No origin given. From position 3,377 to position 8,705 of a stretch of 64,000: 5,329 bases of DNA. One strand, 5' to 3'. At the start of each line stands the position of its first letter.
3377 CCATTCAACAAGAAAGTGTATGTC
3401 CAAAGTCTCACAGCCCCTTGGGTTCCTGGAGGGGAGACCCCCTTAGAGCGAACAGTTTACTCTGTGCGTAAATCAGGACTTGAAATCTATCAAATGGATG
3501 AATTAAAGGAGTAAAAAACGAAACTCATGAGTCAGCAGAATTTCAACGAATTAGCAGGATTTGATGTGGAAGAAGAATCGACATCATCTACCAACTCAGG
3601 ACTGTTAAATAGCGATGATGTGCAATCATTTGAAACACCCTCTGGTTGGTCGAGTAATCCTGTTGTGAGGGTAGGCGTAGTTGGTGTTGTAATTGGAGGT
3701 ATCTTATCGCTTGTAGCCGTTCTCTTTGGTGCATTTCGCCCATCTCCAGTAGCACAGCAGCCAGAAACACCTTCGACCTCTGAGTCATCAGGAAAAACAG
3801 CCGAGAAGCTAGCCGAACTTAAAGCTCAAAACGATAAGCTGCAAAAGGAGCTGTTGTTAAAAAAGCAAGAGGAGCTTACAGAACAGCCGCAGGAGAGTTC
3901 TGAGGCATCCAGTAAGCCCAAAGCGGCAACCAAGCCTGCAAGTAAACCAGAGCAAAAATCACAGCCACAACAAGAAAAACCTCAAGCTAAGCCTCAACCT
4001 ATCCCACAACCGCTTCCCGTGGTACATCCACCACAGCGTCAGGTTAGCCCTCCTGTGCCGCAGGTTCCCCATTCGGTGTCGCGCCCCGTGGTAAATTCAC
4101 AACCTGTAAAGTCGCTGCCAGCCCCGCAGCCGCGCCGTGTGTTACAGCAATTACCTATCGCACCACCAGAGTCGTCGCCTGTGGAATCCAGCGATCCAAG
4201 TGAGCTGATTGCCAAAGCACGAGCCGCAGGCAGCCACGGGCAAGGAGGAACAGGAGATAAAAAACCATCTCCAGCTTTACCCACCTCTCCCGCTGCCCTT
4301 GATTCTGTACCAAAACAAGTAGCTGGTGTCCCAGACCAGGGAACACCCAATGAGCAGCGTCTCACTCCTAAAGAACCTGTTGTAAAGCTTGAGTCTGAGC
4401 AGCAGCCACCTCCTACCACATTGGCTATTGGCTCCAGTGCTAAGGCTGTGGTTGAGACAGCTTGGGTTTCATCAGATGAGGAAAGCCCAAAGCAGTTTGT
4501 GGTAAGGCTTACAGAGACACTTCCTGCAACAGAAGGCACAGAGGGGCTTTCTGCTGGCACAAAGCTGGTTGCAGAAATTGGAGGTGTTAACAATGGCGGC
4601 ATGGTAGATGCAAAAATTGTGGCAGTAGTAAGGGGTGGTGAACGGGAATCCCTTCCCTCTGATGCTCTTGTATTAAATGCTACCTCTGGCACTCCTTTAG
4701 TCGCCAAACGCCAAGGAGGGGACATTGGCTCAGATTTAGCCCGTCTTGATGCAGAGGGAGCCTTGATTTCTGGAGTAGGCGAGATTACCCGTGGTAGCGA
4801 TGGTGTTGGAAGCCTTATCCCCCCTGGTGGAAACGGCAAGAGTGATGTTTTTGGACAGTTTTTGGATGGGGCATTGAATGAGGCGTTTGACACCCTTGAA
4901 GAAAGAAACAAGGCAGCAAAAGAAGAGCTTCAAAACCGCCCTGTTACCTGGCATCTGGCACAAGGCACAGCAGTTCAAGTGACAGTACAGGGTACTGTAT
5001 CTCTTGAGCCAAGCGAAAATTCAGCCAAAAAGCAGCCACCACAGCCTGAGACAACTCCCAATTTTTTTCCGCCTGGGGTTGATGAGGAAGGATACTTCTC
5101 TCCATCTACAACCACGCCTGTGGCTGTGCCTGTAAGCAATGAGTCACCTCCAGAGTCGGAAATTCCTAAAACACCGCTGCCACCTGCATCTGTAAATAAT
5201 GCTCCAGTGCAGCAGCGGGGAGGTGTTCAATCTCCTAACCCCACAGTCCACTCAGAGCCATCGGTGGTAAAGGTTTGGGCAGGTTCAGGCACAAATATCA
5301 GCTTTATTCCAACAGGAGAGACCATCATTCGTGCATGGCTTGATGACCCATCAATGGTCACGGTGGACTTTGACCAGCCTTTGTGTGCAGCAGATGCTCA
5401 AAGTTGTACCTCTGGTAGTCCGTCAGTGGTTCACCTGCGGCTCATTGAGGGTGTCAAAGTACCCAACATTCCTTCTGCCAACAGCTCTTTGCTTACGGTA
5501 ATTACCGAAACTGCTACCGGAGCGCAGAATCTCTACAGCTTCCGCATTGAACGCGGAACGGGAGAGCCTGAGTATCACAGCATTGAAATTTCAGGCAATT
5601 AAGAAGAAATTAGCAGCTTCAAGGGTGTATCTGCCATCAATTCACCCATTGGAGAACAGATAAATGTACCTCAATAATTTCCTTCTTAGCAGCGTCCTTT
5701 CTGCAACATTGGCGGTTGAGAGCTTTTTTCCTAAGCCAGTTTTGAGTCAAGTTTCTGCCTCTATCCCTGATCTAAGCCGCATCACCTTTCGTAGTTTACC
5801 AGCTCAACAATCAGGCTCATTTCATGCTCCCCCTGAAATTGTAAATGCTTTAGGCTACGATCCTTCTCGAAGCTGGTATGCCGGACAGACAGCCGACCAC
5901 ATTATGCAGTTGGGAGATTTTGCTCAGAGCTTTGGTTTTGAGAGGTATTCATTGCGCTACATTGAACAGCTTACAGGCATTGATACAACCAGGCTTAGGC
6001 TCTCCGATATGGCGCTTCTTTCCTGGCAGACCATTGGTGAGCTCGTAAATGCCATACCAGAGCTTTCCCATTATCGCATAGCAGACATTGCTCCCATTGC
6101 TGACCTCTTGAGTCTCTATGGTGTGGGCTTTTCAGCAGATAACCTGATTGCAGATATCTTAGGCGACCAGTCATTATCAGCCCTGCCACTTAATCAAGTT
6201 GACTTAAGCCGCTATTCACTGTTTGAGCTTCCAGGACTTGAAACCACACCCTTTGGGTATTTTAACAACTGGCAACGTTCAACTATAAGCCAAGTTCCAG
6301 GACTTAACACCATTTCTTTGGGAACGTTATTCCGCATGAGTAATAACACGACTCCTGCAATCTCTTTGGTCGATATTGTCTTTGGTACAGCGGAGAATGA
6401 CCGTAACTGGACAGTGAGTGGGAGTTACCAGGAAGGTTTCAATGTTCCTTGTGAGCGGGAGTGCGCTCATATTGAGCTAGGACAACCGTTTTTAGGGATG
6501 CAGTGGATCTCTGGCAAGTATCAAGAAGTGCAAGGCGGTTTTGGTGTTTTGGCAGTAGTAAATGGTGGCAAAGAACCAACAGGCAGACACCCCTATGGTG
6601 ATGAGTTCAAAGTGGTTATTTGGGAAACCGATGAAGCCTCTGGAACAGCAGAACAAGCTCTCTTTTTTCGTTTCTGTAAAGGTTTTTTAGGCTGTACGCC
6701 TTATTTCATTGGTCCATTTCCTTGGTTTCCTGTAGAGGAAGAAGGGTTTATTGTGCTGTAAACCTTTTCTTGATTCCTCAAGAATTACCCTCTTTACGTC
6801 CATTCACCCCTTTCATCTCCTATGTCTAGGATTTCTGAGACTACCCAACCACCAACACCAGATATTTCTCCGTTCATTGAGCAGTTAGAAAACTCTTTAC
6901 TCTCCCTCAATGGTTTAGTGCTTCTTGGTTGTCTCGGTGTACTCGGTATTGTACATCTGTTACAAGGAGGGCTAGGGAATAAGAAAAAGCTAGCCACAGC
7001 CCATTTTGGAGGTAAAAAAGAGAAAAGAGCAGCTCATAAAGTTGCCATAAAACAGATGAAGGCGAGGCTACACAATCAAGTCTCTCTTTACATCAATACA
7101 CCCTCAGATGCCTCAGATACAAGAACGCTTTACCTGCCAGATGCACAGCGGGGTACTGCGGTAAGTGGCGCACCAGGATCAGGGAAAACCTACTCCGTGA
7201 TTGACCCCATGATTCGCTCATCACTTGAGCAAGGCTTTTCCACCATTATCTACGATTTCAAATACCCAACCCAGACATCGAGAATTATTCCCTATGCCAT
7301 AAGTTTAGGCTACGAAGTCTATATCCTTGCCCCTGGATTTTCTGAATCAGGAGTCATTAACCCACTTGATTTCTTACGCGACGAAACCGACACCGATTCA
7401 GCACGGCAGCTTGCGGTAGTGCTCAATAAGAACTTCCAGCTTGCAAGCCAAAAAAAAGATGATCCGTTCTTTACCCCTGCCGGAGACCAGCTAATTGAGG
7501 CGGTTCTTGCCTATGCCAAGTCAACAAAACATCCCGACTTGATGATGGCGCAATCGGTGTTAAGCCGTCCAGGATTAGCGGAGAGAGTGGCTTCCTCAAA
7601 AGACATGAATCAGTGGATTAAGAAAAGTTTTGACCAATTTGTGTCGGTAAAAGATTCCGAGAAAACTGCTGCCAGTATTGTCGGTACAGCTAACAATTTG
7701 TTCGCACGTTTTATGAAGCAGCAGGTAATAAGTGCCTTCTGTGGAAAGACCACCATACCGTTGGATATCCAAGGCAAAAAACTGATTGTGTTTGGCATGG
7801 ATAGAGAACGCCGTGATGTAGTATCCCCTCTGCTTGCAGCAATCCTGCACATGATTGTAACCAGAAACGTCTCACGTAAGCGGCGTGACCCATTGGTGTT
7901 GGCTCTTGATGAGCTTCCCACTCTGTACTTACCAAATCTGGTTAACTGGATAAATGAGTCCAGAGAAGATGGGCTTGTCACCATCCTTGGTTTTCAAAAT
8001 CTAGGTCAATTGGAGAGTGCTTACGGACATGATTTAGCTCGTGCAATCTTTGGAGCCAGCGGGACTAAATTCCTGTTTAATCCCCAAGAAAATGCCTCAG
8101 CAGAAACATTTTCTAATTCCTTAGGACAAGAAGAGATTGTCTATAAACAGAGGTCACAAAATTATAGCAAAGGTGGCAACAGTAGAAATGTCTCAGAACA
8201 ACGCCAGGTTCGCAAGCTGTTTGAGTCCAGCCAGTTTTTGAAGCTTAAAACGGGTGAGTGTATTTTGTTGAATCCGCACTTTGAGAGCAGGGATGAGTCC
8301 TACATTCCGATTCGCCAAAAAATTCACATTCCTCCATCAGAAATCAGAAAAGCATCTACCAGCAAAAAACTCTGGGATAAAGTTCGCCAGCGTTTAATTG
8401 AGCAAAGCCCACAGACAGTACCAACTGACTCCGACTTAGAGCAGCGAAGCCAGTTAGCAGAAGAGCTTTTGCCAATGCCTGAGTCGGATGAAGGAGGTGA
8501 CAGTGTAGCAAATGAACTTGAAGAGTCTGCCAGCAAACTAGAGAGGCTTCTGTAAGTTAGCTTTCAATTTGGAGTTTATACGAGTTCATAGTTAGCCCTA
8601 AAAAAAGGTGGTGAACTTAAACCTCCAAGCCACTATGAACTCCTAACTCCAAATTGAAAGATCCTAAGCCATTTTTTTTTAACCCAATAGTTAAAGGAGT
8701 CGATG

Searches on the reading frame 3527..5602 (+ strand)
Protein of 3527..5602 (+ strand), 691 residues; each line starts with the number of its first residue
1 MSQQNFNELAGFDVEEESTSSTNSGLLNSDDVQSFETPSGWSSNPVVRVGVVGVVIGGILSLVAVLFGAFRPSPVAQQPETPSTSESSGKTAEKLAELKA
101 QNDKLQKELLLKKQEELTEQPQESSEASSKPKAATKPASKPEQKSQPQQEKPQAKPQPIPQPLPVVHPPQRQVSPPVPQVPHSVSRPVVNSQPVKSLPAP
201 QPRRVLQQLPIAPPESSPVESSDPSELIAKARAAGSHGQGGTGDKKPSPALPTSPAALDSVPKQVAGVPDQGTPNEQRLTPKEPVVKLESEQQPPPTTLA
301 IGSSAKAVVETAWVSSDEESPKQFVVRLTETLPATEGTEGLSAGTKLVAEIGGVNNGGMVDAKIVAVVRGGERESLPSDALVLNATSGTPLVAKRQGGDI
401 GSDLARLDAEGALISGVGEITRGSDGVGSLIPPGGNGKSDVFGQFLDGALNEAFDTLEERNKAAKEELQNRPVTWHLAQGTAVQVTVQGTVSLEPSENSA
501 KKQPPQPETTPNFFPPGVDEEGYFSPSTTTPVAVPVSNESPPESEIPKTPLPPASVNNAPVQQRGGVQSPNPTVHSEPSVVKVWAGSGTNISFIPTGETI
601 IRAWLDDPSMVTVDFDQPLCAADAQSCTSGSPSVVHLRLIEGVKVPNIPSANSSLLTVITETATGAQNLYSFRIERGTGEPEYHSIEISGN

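Call 10: search_protein_families(library=pfam, max_evalue=0.001, proteins=[window:3527-5602:+])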
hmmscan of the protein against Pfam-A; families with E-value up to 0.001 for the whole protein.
window:3527-5602:+ (691 aa): 1 family
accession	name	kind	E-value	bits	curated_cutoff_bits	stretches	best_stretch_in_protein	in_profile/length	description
PF03743.19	TrbI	-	0.00071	19.9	35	0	299-491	2-186/188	Bacterial conjugation TrbI-like protein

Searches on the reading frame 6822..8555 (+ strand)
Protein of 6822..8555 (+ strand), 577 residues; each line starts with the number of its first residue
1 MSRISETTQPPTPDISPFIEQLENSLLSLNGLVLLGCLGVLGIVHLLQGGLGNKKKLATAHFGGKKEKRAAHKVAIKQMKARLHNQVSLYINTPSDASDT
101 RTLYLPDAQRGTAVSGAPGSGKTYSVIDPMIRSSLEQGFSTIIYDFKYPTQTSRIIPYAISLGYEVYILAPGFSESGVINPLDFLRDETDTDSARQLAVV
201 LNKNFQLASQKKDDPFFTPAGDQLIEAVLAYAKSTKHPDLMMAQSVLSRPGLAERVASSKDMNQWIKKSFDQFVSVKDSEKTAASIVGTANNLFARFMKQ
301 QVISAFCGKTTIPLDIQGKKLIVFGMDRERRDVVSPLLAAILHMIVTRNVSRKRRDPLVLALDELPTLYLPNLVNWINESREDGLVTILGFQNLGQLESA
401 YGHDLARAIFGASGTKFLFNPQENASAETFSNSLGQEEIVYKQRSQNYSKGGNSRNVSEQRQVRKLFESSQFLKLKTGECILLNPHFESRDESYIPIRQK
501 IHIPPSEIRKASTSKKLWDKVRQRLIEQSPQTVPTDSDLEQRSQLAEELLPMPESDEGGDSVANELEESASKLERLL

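Call 10: search_protein_families(library=pfam, max_evalue=0.001, proteins=[window:6822-8555:+])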
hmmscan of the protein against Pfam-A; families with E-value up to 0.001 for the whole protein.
window:6822-8555:+ (577 aa): 3 families
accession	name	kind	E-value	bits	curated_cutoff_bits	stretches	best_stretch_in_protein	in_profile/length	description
PF10412.15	TrwB_AAD_bind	-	4.5e-29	101.9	20.5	1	109-484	15-375/387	Type IV secretion-system coupling protein DNA-binding domain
PF12696.13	TraG-D_C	-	2.2e-23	83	22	1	357-476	1-125/126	TraM recognition site of TraD and TraG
PF02534.20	T4SS-DNA_transf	-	1.1e-22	81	20.1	1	98-483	32-431/468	Type IV secretory system Conjugative DNA transfer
